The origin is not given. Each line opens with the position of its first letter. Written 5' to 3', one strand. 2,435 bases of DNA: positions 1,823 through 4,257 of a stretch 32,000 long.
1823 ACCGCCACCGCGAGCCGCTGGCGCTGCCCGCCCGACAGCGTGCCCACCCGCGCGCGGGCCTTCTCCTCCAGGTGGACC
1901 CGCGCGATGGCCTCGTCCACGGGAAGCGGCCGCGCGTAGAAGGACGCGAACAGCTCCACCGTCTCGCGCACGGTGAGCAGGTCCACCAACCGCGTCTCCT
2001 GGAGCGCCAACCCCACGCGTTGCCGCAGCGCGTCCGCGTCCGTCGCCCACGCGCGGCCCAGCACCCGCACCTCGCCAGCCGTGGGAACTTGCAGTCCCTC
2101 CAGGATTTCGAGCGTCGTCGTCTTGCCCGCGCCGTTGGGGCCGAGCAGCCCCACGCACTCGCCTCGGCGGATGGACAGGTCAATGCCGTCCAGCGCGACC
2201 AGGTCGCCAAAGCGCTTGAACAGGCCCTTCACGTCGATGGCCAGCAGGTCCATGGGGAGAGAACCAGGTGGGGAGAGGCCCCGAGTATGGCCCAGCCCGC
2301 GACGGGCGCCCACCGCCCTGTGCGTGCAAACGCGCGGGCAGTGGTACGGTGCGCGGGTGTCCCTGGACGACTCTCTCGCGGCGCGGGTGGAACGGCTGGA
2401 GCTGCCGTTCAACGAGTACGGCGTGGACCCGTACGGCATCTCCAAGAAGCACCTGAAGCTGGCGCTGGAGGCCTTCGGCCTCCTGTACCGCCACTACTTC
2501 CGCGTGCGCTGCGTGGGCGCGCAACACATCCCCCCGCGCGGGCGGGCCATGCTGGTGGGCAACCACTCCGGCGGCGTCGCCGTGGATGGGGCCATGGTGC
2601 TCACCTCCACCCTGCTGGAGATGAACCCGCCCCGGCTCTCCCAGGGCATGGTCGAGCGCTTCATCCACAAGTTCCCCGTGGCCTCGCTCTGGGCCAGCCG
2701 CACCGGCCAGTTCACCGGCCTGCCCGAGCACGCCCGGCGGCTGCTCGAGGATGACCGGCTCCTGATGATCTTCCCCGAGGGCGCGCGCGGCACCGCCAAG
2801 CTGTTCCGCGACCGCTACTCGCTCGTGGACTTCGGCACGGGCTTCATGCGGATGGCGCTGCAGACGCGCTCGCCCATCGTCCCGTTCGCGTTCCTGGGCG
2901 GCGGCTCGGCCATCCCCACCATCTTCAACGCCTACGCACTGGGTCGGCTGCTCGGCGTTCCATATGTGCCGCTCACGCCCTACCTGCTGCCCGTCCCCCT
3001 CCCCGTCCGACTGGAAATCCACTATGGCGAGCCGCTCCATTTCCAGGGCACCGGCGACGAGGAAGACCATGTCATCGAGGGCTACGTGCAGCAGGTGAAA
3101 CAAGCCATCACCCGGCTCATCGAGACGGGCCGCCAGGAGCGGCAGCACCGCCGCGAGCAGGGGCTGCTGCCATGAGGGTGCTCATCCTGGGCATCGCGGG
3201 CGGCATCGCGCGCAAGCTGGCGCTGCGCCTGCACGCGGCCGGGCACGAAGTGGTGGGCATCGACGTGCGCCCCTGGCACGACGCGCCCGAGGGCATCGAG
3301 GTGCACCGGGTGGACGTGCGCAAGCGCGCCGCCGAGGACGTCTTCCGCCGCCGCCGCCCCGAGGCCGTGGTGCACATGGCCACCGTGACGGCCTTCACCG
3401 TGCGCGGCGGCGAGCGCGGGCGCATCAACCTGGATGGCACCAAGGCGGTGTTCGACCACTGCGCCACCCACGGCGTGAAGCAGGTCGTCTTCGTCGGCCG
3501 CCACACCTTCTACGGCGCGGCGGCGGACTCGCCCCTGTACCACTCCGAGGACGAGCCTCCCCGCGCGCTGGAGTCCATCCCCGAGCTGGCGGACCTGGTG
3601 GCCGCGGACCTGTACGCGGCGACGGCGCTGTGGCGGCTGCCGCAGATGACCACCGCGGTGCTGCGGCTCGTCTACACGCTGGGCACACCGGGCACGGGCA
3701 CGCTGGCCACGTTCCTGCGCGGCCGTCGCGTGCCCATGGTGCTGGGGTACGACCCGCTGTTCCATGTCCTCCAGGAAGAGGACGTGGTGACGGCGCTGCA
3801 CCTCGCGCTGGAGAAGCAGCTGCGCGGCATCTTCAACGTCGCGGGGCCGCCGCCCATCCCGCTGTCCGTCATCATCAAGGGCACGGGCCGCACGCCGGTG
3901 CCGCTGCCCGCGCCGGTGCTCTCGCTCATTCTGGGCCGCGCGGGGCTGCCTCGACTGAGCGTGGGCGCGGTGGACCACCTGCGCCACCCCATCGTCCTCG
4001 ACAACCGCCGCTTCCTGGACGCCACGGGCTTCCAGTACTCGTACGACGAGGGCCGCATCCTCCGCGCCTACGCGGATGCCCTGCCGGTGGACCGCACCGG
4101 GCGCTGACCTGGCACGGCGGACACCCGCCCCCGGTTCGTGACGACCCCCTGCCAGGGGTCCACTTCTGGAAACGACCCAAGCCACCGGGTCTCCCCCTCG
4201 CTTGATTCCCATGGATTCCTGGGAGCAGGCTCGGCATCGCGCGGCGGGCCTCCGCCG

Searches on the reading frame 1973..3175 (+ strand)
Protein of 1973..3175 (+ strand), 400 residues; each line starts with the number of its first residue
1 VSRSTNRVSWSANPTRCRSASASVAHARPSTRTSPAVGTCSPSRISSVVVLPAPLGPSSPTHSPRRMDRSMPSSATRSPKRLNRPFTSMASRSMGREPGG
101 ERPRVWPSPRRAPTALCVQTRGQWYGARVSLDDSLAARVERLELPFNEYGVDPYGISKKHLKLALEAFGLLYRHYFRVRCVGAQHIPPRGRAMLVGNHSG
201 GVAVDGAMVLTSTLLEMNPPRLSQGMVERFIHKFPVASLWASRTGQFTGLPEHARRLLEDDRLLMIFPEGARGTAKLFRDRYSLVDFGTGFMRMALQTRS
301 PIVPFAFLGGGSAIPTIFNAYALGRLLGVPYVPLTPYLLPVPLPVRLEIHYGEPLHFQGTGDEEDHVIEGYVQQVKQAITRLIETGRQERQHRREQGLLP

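Call 12: search_protein_families(library=pfam, proteins=[window:1973-3175:+], max_evalue=0.001)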
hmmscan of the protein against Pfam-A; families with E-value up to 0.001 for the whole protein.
window:1973-3175:+ (400 aa): 1 family
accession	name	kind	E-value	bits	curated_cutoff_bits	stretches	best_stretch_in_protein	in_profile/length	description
PF01553.26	Acyltransferase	-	2e-11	44.3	23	1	177-307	1-131/132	Acyltransferase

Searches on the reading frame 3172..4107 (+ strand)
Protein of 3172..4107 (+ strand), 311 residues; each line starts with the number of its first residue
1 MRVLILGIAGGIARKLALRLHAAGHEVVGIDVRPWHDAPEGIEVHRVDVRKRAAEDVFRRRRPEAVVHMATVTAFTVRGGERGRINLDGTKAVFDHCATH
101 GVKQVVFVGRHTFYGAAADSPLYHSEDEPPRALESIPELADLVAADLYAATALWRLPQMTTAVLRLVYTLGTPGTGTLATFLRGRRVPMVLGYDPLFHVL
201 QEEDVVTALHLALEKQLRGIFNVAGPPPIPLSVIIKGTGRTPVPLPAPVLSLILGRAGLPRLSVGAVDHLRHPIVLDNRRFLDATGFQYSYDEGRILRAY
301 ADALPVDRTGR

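Call 12: search_protein_families(library=pfam, proteins=[window:3172-4107:+], max_evalue=0.001)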
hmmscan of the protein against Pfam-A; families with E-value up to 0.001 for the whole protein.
window:3172-4107:+ (311 aa): 5 families
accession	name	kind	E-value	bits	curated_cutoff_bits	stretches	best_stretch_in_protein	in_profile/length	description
PF01370.27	Epimerase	-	2e-17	63.9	20.9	1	3-223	1-239/240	NAD dependent epimerase/dehydratase family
PF04321.23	RmlD_sub_bind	-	2.1e-07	30.8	27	1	1-129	1-119/287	RmlD substrate binding domain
PF01073.25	3Beta_HSD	-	0.00014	21.4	22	1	42-109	47-115/280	3-beta hydroxysteroid dehydrogenase/isomerase family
PF13460.12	NAD_binding_10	-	0.00059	20.2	27.2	1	7-115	1-103/184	NAD(P)H-binding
PF16363.11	GDP_Man_Dehyd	-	0.00096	19.1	27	0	4-129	1-146/332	GDP-mannose 4,6 dehydratase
